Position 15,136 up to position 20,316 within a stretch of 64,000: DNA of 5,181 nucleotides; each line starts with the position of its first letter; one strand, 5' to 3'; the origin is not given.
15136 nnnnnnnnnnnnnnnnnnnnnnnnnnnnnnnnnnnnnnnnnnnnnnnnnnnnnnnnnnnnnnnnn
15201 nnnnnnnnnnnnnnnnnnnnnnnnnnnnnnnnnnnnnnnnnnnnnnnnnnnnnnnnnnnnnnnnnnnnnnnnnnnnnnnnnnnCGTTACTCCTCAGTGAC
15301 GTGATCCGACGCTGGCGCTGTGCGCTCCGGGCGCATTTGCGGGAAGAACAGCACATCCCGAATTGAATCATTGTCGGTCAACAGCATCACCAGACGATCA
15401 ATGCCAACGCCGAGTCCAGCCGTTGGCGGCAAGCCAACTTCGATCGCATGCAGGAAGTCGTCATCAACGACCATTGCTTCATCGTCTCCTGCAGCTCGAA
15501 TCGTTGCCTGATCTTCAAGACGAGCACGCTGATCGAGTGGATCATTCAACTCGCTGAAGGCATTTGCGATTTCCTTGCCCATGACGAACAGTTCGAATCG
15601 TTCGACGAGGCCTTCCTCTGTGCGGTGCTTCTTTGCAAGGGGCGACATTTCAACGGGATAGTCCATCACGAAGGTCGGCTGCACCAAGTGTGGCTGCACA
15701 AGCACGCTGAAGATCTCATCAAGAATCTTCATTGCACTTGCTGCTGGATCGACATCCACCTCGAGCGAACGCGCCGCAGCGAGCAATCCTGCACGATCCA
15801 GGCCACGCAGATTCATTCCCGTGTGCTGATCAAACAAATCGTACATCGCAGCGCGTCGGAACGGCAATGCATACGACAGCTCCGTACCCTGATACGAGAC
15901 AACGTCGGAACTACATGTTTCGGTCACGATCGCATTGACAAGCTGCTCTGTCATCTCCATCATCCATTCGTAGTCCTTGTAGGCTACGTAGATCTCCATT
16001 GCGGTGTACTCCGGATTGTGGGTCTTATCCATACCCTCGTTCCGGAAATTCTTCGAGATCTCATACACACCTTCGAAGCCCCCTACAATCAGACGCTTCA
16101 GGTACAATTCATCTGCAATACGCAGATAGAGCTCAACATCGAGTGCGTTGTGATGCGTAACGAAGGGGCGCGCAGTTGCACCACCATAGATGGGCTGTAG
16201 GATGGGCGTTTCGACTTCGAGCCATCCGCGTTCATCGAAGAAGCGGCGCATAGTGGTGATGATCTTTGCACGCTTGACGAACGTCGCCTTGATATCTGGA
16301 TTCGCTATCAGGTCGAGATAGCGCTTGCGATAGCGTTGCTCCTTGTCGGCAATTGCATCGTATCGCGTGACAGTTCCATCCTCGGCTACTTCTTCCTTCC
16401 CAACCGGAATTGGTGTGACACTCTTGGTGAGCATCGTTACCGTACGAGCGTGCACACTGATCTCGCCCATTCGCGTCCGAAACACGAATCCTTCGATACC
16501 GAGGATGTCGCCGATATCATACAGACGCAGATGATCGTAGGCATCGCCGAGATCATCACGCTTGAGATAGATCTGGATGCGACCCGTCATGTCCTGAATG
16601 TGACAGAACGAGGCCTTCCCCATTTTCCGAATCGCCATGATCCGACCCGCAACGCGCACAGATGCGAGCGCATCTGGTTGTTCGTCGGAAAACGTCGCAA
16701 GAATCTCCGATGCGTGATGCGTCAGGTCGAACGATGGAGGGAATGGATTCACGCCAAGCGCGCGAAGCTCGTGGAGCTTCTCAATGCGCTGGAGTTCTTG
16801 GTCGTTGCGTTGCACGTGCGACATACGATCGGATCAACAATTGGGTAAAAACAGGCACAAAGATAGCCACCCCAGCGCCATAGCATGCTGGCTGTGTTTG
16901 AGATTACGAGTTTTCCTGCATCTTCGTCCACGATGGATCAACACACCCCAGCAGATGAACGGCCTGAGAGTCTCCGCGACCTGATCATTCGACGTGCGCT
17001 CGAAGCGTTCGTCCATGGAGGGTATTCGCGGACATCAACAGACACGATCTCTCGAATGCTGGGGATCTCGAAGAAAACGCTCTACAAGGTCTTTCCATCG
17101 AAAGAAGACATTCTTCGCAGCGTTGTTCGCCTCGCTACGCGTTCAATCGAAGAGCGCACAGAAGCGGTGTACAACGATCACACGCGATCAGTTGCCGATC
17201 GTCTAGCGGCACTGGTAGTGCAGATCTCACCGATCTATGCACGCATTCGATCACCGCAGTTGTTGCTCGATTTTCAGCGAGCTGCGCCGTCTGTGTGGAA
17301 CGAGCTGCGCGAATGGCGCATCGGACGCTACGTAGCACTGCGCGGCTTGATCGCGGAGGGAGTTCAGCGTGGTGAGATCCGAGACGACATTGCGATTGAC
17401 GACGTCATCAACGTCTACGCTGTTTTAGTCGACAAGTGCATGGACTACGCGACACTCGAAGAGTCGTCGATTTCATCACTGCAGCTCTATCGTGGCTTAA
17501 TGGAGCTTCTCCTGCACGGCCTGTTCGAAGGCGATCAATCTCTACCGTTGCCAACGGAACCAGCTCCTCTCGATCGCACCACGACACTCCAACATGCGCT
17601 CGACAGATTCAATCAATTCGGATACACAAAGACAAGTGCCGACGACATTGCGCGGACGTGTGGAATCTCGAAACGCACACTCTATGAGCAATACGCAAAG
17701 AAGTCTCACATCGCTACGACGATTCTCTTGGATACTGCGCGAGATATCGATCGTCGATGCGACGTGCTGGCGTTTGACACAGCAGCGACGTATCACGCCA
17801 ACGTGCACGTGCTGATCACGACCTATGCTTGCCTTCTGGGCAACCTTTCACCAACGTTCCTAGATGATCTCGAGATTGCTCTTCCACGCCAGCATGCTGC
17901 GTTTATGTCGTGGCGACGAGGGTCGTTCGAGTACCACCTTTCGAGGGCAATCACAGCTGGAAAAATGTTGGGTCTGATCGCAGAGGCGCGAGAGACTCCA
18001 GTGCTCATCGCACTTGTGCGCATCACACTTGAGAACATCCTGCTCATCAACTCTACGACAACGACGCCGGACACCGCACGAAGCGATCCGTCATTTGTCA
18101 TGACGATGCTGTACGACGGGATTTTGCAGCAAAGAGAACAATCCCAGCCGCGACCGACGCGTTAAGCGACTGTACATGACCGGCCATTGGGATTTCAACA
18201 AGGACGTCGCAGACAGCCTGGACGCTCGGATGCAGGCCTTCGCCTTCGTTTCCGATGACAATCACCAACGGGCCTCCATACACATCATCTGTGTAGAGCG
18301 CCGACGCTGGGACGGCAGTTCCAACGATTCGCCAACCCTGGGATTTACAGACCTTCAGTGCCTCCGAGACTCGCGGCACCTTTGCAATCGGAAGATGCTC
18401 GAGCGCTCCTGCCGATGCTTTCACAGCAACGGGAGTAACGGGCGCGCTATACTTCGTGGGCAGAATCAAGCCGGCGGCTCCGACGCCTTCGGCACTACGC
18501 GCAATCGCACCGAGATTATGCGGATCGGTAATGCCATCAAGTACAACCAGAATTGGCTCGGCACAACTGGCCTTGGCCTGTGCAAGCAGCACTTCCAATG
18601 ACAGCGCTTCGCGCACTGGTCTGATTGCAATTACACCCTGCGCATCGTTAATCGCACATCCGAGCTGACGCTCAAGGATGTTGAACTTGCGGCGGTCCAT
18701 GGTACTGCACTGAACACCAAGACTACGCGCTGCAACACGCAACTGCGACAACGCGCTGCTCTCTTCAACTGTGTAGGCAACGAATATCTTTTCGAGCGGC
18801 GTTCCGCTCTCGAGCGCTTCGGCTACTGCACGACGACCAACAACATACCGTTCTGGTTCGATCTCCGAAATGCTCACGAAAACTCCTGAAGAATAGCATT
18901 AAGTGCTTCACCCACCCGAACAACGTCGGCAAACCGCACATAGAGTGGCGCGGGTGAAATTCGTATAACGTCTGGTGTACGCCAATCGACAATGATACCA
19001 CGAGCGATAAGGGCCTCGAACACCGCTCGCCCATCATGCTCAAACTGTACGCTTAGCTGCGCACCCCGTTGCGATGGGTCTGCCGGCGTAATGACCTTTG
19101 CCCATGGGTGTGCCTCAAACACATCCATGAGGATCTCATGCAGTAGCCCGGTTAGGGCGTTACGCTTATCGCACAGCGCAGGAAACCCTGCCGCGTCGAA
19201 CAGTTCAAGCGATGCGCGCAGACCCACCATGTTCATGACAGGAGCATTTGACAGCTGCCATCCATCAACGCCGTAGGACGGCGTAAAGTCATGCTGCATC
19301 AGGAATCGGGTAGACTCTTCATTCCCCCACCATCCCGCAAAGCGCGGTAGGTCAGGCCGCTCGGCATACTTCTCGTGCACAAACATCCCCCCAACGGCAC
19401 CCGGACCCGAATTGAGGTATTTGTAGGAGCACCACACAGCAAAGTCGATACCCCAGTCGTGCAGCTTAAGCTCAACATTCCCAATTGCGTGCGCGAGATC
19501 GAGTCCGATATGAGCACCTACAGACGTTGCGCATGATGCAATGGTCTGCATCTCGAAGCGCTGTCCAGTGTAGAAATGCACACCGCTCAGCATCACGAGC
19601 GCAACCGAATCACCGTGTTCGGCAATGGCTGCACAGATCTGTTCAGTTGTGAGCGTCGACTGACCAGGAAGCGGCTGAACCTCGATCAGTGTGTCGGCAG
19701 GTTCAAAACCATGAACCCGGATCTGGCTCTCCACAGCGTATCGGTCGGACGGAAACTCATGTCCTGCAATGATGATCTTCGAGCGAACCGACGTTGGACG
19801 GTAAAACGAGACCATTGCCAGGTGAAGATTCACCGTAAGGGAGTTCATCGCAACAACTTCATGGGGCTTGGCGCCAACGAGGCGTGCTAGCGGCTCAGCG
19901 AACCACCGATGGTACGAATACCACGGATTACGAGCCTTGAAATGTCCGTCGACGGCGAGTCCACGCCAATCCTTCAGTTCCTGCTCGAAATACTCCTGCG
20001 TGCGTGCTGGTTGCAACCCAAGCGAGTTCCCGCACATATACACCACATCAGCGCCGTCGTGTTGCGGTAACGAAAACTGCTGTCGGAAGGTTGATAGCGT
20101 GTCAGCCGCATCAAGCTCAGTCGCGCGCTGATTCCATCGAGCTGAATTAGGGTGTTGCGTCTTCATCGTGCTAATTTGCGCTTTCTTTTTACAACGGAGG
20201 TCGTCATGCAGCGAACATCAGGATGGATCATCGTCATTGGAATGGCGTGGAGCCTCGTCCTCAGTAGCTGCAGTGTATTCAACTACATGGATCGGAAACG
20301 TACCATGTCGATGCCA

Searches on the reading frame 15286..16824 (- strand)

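Call 68: search_protein_families(library=pfam, proteins=[window:15286-16824:-], max_evalue=0.0001)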
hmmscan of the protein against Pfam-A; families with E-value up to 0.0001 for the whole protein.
window:15286-16824:- (512 aa): 3 families
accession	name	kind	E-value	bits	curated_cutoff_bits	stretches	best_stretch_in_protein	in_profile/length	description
PF00152.25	tRNA-synt_2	-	2e-88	296.9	25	1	161-497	2-307/308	tRNA synthetases class II (D, K and N)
PF01336.31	tRNA_anti-codon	-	3.6e-16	59.3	27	1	56-131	1-74/75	OB-fold nucleic acid binding domain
PF01409.25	tRNA-synt_2d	-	9e-05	22.5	19.8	0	256-286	108-138/246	tRNA synthetases class II core domain (F)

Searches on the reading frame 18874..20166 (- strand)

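Call 68: search_protein_families(library=pfam, proteins=[window:18874-20166:-], max_evalue=0.0001)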
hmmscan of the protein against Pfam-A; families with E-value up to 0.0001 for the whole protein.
window:18874-20166:- (430 aa): 3 families
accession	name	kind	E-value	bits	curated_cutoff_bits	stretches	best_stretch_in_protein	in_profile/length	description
PF22580.2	KYNU_C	-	2.4e-23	82.4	27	1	336-422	6-90/90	Kynureninase C-terminal domain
PF00266.25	Aminotran_5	-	1.4e-13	51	21.5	1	52-393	11-335/371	Aminotransferase class-V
PF01041.23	DegT_DnrJ_EryC1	-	2.3e-05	24.2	19.8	1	84-230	24-152/360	DegT/DnrJ/EryC1/StrS aminotransferase family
